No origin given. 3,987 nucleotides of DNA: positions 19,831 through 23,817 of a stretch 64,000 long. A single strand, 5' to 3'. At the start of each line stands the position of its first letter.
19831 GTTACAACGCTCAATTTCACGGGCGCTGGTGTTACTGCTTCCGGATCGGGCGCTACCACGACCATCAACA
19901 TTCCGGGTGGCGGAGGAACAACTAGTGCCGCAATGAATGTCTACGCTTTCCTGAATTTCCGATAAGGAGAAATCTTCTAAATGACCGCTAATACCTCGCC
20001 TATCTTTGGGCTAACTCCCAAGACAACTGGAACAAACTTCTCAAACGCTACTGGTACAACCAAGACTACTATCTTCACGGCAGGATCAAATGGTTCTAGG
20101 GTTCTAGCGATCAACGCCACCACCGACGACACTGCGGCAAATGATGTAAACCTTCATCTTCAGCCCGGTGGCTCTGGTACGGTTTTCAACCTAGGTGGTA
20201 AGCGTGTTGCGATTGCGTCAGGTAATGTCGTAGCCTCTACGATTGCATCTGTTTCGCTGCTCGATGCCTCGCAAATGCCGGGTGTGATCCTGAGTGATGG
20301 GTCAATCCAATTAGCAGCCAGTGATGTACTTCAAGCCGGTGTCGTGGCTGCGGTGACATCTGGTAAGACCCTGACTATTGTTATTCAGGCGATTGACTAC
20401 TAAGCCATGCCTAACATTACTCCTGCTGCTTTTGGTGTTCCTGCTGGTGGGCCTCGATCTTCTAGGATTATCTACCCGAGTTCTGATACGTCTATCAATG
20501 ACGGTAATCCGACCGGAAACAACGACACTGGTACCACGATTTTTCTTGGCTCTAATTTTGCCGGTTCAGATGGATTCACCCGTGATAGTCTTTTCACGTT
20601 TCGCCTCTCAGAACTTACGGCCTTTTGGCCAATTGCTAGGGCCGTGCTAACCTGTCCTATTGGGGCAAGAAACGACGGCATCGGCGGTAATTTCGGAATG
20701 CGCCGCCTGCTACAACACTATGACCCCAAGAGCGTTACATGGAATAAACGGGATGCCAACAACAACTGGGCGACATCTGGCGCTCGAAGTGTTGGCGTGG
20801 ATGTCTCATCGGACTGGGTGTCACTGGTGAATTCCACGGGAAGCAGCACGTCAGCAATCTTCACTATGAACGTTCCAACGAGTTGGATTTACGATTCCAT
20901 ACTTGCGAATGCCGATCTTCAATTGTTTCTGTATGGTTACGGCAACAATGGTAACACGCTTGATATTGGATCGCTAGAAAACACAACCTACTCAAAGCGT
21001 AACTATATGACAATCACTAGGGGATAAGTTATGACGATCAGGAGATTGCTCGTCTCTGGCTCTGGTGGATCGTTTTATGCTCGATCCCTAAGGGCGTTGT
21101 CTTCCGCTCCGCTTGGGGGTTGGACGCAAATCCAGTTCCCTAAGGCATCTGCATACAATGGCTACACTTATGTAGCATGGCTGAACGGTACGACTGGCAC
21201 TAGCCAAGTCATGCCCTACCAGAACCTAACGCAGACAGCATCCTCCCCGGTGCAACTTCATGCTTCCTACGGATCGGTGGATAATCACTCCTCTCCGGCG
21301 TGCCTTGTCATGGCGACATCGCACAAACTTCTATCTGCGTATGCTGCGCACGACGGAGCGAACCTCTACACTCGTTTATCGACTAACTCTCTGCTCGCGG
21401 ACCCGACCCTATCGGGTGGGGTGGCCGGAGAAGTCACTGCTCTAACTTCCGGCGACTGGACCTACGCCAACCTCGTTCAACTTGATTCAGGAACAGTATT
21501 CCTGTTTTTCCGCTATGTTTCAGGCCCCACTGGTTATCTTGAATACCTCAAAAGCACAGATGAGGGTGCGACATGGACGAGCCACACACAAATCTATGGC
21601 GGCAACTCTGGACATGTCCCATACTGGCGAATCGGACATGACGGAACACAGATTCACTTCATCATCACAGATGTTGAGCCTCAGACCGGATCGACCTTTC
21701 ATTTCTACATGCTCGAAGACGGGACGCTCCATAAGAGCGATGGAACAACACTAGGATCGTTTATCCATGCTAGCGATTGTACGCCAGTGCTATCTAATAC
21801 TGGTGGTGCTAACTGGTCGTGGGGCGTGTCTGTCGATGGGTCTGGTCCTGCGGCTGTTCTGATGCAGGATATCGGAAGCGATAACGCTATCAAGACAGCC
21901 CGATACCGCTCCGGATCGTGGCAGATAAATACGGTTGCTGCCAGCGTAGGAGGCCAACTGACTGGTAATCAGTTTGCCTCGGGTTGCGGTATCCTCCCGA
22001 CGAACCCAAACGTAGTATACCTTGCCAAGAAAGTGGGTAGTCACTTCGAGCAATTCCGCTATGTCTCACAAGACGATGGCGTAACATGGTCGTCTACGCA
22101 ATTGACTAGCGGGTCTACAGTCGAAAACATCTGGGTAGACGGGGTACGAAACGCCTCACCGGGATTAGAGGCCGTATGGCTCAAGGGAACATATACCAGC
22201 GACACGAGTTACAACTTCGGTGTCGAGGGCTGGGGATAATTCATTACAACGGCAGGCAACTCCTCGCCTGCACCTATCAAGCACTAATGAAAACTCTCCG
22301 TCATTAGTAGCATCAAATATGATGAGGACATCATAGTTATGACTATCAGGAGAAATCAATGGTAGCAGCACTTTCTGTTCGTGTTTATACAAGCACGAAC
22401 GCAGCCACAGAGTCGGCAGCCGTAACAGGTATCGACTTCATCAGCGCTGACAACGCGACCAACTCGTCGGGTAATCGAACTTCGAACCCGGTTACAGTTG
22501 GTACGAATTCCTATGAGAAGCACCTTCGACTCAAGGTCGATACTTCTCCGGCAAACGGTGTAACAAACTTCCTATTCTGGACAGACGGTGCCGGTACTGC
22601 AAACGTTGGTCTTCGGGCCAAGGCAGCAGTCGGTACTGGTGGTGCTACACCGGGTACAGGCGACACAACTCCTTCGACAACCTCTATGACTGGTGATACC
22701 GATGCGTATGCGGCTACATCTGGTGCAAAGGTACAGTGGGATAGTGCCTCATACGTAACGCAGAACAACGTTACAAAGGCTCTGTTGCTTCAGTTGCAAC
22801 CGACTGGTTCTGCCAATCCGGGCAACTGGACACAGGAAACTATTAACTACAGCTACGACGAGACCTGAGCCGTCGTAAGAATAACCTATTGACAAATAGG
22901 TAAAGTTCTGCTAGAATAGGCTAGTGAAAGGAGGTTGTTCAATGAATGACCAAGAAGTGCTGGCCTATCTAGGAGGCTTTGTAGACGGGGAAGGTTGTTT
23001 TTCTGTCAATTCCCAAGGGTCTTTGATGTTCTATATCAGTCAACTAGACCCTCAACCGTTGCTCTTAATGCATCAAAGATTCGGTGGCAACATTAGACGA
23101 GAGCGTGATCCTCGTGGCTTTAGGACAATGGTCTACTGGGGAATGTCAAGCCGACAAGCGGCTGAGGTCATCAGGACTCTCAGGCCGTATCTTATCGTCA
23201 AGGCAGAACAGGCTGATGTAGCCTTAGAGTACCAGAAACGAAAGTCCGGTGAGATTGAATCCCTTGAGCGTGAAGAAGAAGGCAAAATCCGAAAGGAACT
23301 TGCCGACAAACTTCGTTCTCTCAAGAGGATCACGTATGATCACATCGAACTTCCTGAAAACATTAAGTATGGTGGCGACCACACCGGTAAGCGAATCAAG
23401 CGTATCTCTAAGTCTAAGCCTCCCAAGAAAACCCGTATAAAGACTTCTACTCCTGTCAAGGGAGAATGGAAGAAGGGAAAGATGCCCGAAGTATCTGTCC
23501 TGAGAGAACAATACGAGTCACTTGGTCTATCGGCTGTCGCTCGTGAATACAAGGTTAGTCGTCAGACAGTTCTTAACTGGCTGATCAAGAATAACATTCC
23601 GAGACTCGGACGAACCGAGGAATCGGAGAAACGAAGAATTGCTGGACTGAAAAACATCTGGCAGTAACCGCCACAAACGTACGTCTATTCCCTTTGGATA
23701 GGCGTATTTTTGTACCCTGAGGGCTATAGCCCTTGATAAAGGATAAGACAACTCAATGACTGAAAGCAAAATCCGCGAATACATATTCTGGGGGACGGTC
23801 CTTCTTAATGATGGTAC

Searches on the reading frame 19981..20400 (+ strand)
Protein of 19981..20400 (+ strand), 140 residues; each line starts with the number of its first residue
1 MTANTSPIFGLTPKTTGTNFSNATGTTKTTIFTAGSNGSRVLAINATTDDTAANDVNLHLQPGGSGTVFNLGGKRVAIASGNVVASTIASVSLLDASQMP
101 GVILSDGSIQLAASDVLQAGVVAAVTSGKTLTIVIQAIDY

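Call 81: search_protein_families(library=pfam, proteins=[window:19981-20400:+], max_evalue=0.01)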
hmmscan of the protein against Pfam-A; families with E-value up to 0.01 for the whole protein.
window:19981-20400:+ (140 aa): 1 family
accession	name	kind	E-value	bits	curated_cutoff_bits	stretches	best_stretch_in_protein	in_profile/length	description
PF05579.19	Peptidase_S32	-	0.00033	20.4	24.7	1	23-99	74-149/297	Equine arteritis virus serine endopeptidase S32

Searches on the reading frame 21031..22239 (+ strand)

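Call 8: search_protein_families(library=pfam, proteins=[window:21031-22239:+], max_evalue=0.01)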
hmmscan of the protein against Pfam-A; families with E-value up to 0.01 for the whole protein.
window:21031-22239:+ (402 aa): 3 families
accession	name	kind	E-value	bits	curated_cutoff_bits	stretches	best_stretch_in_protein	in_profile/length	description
PF15892.11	BNR_4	-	1.5e-16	61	27.3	1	45-303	1-270/272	BNR repeat-containing family member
PF13088.12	BNR_2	-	7.9e-05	22.6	31.4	0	148-191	56-103/277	BNR repeat-like domain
PF15902.12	Sortilin-Vps10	-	0.004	16.4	33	0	151-185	402-434/446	Sortilin, neurotensin receptor 3,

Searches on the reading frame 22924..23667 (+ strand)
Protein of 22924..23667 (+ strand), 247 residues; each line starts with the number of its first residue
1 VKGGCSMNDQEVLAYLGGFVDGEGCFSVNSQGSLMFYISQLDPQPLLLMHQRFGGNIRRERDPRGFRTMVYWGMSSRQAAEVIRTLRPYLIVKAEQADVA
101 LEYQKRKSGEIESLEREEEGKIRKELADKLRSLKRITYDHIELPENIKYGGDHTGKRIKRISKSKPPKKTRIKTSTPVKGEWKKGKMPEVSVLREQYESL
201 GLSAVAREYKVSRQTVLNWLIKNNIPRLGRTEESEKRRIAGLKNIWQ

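Call 19: search_protein_families(library=pfam, proteins=[window:22924-23667:+], max_evalue=0.01)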
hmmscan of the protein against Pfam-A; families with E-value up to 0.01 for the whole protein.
window:22924-23667:+ (247 aa): 1 family
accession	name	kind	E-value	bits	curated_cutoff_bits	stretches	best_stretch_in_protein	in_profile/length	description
PF00961.24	LAGLIDADG_1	-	0.0027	19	23.1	1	16-63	1-61/102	LAGLIDADG endonuclease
